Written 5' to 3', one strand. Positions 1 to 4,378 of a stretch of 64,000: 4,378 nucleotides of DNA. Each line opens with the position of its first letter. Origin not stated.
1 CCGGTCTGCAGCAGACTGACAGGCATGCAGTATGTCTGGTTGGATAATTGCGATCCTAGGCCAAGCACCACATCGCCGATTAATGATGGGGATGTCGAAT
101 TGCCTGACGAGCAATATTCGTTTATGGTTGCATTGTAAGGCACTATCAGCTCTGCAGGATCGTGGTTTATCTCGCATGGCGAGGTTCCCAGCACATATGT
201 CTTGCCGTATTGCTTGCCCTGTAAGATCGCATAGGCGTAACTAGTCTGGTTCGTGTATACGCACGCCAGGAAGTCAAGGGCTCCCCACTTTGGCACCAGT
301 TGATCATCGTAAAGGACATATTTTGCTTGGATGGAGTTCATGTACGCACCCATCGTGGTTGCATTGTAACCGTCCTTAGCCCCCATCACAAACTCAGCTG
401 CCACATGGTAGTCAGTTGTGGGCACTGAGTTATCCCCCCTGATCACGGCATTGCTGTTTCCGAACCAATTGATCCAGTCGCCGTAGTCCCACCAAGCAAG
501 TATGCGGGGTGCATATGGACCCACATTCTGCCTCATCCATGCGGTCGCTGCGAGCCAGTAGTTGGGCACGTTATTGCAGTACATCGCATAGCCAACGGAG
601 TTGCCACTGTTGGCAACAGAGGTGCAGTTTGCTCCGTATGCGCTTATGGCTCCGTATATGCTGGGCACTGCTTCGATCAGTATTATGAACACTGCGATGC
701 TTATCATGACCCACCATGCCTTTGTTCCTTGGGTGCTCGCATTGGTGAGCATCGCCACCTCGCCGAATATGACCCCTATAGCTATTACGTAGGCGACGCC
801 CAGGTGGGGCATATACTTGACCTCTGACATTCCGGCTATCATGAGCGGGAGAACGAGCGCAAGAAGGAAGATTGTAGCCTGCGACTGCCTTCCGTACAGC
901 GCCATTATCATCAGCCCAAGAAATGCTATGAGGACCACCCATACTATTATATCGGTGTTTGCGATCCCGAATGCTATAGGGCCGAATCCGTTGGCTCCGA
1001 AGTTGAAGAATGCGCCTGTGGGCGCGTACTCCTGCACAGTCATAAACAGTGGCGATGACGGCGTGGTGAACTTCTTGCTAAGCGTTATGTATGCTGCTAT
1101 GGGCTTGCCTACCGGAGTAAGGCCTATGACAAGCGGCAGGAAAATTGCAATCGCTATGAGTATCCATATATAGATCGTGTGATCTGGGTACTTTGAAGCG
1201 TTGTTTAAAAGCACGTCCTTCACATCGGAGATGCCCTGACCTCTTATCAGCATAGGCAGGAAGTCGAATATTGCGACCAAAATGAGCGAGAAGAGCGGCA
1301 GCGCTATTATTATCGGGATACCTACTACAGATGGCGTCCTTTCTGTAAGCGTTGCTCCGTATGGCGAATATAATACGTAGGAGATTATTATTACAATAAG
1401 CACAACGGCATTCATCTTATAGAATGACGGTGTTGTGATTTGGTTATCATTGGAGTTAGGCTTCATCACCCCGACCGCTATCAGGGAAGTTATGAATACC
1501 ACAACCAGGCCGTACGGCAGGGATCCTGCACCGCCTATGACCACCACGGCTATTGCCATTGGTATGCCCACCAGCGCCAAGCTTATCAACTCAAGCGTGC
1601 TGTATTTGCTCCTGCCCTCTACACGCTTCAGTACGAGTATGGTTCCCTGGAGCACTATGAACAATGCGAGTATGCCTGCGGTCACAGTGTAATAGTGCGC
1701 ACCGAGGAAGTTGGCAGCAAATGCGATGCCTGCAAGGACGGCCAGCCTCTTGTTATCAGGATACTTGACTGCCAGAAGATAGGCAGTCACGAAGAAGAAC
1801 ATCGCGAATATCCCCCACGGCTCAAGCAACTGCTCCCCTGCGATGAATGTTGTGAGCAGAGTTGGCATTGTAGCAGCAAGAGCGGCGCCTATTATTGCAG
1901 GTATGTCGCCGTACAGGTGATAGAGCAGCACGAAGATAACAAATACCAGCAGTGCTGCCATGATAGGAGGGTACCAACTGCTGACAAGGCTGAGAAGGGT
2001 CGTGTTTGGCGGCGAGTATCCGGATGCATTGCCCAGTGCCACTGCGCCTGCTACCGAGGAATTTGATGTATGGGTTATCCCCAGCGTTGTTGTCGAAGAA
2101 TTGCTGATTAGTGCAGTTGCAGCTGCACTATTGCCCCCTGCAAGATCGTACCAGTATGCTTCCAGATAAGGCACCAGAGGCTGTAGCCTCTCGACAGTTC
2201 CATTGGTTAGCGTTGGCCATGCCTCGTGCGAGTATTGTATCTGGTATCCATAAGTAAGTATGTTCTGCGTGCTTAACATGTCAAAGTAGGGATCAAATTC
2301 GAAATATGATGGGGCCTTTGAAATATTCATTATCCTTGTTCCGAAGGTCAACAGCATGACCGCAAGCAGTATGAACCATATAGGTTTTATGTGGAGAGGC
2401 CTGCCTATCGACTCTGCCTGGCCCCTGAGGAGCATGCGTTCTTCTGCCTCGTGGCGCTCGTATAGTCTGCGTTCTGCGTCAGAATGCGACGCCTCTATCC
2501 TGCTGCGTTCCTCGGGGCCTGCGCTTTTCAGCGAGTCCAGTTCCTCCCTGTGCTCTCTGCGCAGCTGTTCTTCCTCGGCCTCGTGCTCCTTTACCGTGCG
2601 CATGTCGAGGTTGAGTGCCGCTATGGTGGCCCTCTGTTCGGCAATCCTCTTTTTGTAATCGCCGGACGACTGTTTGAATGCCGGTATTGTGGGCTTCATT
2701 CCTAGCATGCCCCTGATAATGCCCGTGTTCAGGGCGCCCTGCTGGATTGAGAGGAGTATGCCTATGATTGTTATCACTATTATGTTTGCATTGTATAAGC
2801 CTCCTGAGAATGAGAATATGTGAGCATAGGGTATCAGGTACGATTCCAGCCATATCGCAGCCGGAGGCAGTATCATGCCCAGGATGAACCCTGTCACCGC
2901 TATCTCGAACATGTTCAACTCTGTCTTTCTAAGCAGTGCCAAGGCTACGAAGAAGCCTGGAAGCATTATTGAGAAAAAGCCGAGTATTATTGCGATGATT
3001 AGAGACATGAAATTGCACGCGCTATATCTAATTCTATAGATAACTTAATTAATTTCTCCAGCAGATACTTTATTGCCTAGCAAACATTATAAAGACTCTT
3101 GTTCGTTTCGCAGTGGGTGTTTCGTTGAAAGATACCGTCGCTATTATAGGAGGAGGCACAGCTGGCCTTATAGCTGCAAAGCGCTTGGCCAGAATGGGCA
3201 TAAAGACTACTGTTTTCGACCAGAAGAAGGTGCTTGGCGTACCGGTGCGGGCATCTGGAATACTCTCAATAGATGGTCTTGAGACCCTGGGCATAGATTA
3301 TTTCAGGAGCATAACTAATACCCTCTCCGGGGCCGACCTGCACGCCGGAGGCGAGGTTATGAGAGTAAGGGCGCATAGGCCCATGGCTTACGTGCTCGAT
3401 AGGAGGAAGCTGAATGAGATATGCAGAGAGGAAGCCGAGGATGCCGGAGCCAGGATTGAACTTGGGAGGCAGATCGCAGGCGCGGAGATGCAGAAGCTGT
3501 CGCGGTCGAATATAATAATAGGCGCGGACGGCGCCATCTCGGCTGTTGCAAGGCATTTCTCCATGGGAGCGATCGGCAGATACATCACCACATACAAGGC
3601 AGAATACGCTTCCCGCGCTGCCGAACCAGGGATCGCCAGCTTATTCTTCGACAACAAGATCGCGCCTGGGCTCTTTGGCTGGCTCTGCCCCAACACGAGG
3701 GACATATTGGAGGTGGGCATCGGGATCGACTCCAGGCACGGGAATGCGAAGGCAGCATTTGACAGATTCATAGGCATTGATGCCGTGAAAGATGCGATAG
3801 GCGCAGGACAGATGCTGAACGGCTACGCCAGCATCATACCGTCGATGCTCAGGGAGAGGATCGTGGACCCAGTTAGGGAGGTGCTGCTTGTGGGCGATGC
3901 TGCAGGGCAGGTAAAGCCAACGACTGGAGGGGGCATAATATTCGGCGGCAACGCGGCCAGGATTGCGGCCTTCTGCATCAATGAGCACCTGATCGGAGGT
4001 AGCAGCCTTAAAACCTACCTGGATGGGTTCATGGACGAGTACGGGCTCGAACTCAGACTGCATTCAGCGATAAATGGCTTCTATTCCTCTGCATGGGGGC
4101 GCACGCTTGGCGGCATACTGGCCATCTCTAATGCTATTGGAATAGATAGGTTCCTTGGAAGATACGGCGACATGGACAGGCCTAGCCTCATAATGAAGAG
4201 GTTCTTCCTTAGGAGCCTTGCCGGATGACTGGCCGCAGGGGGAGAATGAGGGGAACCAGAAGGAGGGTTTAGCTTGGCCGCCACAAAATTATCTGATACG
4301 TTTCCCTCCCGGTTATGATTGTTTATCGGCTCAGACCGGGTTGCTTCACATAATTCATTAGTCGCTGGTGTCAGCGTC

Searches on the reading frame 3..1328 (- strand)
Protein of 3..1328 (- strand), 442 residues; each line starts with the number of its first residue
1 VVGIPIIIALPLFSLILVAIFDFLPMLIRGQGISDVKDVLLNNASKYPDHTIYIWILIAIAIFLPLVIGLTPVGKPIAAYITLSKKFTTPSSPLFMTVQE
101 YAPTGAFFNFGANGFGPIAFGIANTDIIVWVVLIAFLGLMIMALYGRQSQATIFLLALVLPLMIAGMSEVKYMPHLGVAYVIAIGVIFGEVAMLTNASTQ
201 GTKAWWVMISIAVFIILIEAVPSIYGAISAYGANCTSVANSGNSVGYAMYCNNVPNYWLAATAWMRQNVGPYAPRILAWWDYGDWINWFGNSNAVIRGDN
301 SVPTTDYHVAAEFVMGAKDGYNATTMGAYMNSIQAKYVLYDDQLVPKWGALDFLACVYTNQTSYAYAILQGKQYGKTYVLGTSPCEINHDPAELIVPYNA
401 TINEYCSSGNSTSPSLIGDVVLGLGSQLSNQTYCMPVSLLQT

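Call 113: search_protein_families(library=pfam, proteins=[window:3-1328:-], max_evalue=1)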
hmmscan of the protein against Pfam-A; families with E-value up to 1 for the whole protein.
window:3-1328:- (442 aa): 2 families
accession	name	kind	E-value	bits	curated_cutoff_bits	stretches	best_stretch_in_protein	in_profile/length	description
PF21436.2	STT3-PglB_core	-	0.00065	20.7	23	1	276-316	5-45/131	STT3/PglB/AglB core domain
PF22627.1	AglB_core-like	-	0.41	11.5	27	0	276-343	47-109/111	AglB core domain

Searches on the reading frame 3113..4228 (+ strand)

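Call 91: search_protein_families(library=pfam, proteins=[window:3113-4228:+], max_evalue=0.0001)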
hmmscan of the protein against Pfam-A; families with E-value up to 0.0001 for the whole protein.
window:3113-4228:+ (371 aa): 9 families
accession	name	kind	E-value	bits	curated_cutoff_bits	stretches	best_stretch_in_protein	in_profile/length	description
PF01494.25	FAD_binding_3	-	1.6e-11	44.5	22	1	8-275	3-304/349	FAD binding domain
PF22578.2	GGR_cat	-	2.8e-07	30.8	27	1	159-221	4-69/88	Geranylgeranyl reductase catalytic domain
PF12831.13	FAD_oxidored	-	5.8e-07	29.6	27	1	9-129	2-119/416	FAD dependent oxidoreductase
PF13450.12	NAD_binding_8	-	2.6e-06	28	21.9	1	11-42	1-32/68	NAD(P)-binding Rossmann-like domain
PF03486.20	HI0933_like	-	1.4e-05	25.1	50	1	8-49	2-43/244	HI0933-like protein Rossmann domain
PF01266.30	DAO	-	2e-05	24.8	27.9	1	9-55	2-50/353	FAD dependent oxidoreductase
PF00890.30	FAD_binding_2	-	2.4e-05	24.2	20.4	1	9-53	2-47/414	FAD binding domain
PF07992.20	Pyr_redox_2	-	3.9e-05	23.7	26.1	1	8-43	2-38/291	Pyridine nucleotide-disulphide oxidoreductase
PF05834.18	Lycopene_cycl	-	6.1e-05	22.7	23.4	0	9-37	2-32/380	Lycopene cyclase protein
